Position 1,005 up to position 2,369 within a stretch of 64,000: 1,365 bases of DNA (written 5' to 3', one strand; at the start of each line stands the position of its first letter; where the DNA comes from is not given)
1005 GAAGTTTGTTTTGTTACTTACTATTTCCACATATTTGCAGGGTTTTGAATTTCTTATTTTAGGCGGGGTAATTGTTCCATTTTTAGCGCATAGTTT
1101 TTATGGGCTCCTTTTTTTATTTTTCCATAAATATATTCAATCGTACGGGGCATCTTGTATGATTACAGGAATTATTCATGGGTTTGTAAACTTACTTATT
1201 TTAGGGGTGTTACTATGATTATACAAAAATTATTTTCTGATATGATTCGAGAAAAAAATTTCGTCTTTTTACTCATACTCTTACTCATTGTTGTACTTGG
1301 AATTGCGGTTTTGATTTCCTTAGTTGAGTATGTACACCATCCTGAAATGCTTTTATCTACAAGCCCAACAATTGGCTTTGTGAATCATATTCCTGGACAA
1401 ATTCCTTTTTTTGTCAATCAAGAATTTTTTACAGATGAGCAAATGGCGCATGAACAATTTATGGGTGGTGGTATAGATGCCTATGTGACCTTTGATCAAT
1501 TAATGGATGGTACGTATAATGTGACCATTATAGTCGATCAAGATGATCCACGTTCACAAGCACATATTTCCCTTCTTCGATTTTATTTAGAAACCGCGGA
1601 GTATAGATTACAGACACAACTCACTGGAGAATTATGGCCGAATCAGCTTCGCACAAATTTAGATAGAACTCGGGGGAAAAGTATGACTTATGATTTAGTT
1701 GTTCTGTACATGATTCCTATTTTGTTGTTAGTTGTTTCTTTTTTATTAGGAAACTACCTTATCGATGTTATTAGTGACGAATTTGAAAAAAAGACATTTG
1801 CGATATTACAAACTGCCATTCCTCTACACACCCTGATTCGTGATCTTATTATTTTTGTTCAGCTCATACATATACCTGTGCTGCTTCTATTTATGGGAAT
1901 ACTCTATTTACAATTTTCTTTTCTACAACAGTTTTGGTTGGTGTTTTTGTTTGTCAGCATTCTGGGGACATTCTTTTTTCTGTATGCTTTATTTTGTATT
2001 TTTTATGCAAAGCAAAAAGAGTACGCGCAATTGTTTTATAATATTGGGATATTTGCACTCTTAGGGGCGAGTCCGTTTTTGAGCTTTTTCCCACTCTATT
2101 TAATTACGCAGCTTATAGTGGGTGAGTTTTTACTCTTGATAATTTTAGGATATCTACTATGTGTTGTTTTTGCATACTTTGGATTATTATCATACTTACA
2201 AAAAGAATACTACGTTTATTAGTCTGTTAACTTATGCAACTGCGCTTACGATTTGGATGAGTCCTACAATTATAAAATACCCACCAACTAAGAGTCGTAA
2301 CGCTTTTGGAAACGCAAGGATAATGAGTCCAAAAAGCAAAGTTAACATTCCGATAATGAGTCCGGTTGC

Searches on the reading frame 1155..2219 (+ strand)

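Call 29: search_protein_families(library=pfam, proteins=[window:1155-2219:+], max_evalue=0.00001)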
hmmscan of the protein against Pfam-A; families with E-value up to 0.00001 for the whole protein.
window:1155-2219:+ (355 aa): 0 families

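Call 64: search_protein_families(library=pfam, proteins=[window:1155-2219:+], max_evalue=0.01)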
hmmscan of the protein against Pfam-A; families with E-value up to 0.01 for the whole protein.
window:1155-2219:+ (355 aa): 1 family
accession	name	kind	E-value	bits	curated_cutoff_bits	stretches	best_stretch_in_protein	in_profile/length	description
PF12420.13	DUF3671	-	0.0056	16.6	34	1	16-203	140-208/223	Fam-L, Fam-M like protein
